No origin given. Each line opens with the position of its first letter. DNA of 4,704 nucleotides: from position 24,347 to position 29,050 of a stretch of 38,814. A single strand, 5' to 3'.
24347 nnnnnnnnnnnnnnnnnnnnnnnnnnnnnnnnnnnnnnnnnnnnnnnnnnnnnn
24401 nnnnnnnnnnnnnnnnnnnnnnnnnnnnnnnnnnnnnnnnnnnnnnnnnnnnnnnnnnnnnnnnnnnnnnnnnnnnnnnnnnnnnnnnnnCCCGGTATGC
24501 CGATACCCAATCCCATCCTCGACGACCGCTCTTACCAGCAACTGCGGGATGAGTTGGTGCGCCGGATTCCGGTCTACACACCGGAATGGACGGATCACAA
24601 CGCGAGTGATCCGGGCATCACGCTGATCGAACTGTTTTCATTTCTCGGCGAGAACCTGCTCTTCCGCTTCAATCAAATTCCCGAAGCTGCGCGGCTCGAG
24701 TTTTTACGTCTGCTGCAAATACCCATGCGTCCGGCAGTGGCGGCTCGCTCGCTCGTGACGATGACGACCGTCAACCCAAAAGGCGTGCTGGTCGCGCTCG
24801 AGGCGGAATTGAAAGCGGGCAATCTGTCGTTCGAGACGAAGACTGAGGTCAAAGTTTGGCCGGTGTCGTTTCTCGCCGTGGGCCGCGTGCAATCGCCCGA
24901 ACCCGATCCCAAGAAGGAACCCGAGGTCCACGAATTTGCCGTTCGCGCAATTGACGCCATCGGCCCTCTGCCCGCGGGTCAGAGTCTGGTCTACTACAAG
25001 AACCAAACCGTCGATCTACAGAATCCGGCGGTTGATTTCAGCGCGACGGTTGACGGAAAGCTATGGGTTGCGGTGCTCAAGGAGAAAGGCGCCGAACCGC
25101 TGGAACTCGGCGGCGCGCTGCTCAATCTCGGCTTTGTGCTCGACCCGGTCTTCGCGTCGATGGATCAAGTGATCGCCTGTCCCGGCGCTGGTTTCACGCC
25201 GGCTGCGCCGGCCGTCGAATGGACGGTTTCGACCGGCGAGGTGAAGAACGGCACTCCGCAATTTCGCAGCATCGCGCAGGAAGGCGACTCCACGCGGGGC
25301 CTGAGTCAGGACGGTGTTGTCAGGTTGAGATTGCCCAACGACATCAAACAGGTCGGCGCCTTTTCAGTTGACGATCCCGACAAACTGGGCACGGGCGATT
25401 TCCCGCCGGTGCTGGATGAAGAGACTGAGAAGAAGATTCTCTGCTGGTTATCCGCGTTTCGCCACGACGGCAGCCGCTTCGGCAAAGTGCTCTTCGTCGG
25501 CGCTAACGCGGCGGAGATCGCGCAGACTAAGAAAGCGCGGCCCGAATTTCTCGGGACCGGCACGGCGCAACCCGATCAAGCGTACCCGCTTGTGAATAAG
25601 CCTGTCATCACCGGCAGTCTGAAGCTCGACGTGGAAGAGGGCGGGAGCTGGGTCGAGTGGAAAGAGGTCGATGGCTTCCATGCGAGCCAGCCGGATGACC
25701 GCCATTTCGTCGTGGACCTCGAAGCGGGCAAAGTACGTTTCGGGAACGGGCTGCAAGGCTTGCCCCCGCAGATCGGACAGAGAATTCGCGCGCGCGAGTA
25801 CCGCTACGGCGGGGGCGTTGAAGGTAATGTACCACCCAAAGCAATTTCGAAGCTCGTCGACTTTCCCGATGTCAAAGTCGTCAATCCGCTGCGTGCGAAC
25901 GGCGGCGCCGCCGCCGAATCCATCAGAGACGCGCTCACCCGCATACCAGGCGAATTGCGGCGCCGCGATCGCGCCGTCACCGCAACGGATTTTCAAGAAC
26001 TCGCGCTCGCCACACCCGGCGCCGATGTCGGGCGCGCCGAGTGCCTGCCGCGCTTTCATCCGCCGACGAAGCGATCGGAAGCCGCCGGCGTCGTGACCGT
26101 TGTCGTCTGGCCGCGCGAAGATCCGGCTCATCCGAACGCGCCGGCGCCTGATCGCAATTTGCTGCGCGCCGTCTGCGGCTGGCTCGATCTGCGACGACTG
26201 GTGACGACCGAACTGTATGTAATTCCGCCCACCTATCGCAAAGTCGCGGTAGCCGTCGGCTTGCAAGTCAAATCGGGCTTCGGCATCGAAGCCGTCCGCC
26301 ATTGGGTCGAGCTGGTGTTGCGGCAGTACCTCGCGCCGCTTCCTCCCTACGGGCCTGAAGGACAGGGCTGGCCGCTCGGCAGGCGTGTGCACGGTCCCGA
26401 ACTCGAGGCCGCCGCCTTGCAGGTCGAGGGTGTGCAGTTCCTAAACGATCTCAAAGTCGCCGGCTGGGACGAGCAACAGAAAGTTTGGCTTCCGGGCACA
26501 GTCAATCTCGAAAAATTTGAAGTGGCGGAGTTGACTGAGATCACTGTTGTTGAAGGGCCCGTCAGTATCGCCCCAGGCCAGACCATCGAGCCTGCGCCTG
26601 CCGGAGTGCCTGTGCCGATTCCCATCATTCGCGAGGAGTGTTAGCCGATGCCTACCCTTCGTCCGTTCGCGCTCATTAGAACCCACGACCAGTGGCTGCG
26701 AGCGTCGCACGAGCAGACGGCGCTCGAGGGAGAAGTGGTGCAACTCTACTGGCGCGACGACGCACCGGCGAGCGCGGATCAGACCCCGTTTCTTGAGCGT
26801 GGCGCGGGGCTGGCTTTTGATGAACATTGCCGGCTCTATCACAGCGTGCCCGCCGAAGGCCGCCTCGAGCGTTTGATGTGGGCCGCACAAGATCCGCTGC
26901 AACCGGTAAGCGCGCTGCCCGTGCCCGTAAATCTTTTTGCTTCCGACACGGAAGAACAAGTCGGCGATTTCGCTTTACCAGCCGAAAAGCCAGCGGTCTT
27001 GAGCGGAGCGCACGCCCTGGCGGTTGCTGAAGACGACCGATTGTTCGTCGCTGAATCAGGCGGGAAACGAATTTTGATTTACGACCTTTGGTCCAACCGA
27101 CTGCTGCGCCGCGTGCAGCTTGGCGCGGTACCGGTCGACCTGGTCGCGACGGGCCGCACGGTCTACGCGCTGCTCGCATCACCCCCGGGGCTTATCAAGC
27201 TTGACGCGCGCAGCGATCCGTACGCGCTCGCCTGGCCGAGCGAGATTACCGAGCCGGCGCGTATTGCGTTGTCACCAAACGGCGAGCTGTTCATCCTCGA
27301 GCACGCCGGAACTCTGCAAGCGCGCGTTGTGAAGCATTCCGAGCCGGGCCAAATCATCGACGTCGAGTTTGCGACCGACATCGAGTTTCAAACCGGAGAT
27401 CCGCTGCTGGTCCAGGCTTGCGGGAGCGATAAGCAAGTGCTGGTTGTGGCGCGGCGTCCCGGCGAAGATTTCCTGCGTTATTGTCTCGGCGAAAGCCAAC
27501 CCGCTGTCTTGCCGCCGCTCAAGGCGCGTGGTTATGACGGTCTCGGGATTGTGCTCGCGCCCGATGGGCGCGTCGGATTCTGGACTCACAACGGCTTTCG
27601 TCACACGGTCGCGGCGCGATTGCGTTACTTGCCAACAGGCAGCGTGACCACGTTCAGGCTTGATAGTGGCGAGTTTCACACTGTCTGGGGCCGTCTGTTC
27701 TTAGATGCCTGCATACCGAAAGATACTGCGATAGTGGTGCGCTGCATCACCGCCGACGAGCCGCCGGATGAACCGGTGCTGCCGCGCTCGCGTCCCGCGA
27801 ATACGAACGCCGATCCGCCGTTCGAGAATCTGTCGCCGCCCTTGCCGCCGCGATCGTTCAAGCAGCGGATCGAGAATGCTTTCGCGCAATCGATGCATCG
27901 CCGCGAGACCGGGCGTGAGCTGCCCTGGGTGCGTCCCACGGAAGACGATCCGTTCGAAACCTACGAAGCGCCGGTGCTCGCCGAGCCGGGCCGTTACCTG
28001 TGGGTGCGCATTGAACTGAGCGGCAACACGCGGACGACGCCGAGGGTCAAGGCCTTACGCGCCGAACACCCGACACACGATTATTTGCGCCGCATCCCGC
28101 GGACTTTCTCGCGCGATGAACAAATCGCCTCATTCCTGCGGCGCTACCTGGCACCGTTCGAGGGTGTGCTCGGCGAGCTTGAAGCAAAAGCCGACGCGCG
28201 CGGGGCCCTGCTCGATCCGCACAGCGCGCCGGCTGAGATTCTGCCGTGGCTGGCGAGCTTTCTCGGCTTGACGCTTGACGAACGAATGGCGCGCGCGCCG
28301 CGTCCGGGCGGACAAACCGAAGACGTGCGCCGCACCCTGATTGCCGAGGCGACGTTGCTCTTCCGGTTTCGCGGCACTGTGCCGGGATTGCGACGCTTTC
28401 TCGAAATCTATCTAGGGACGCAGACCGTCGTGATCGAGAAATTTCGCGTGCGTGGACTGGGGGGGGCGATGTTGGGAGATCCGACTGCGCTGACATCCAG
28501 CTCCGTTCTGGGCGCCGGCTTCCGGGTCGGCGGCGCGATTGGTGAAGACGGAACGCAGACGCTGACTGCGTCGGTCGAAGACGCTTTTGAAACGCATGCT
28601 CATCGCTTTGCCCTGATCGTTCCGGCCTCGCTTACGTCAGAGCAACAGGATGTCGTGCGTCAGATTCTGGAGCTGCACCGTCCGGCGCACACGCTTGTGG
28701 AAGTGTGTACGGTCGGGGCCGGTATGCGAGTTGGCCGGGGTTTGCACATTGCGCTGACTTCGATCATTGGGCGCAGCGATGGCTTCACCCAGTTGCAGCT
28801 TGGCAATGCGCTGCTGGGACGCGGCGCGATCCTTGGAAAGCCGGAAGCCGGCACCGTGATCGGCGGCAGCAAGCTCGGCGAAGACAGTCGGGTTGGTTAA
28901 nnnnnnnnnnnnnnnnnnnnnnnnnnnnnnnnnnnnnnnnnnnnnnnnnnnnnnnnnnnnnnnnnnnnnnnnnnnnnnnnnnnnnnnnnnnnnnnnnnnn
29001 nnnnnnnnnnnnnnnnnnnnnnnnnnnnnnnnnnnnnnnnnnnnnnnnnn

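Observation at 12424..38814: Complete contractile injection system locus with cap-first, dual-sheath, dual-tube layout and no phage head or lysis genes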

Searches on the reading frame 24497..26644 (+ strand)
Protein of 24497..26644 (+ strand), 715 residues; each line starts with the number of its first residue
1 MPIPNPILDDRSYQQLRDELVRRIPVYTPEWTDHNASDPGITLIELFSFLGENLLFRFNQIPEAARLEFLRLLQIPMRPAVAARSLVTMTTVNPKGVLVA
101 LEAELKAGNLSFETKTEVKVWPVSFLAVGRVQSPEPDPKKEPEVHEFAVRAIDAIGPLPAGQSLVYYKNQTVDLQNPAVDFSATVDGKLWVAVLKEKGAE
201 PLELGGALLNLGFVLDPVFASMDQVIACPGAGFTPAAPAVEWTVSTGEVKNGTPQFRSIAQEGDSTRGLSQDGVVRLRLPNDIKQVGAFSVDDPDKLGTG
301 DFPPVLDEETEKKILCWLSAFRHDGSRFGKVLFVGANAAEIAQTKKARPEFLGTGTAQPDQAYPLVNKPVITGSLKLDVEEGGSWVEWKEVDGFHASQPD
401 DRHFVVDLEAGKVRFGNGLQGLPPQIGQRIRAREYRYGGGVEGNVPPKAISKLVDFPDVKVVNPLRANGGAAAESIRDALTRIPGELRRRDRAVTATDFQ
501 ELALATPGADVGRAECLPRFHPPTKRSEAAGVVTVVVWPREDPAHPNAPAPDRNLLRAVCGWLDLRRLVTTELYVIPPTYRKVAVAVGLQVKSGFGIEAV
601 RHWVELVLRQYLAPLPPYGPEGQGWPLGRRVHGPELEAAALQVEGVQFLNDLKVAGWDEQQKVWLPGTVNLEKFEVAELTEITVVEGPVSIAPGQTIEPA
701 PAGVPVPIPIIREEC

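Call 4: search_protein_families(library=pfam, proteins=[window:24497-26644:+], max_evalue=0.01)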
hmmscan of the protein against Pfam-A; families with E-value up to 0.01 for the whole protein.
window:24497-26644:+ (715 aa): 1 family
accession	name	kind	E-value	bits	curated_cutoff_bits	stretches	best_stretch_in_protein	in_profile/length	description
PF04865.19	Baseplate_J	-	7.7e-13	48.8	21.1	1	440-613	75-238/255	Baseplate J-like protein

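Call 90: search_solved_structures(query=window:24497-26644:+, max_evalue=0.01)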
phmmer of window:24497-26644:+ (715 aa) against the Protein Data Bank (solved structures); distinct sequences matched with E-value up to 0.01: 2.
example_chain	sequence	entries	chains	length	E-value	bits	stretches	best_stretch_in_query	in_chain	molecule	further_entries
9gtp_1K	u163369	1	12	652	4.5e-55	190.4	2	346-652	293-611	Baseplate protein J-like domain-containing protein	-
7aeb_G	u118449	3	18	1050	2.1e-05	26.2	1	437-654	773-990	Baseplate_J domain-containing protein | Baseplate protein J-like domain-containing protein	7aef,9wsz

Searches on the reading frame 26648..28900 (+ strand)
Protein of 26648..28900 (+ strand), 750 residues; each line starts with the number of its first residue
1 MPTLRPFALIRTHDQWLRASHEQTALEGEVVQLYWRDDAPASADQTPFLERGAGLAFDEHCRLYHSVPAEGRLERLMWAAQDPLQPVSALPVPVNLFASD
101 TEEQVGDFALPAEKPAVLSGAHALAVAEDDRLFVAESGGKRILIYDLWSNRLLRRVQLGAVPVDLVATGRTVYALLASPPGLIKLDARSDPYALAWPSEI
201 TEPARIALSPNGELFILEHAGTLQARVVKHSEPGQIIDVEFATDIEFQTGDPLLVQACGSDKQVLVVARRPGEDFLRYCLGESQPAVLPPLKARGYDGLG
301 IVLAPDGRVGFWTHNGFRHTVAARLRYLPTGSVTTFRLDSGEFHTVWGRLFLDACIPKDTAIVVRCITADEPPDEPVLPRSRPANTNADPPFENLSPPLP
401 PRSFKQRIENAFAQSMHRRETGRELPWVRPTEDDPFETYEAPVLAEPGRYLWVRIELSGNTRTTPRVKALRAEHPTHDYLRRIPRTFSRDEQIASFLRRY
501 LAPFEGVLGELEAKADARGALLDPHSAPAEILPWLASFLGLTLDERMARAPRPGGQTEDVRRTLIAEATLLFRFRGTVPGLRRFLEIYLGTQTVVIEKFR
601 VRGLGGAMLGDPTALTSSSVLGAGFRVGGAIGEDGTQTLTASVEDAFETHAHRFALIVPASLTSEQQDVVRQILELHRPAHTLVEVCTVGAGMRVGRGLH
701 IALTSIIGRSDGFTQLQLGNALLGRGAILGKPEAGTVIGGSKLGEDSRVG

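Call 4: search_protein_families(library=pfam, proteins=[window:26648-28900:+], max_evalue=0.01)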
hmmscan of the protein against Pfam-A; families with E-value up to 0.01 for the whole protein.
window:26648-28900:+ (750 aa): 2 families
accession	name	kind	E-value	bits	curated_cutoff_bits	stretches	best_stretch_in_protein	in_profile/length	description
PF09684.15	Tail_P2_I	-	2.3e-08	34.5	20.6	1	512-597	20-96/139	Phage tail protein (Tail_P2_I)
PF01436.27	NHL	-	0.0072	16.8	20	0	118-145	1-28/28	NHL repeat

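Call 28: search_protein_families(library=ncbifam, proteins=[window:26648-28900:+], max_evalue=0.01)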
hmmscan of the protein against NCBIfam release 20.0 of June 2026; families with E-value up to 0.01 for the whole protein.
window:26648-28900:+ (750 aa): 3 families
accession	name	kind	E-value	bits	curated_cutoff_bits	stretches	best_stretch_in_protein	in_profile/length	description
NF053768.1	CIS12_fam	equivalog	1.8e-38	132.7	860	1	447-731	440-711/715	CIS12 family contractile injection system protein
TIGR02242.1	tail_TIGR02242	domain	1.4e-19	70.4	51.85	1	481-600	2-111/131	phage tail protein domain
TIGR01634.1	tail_P2_I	equivalog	0.00021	21.3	30.05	1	520-599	28-98/139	phage tail protein I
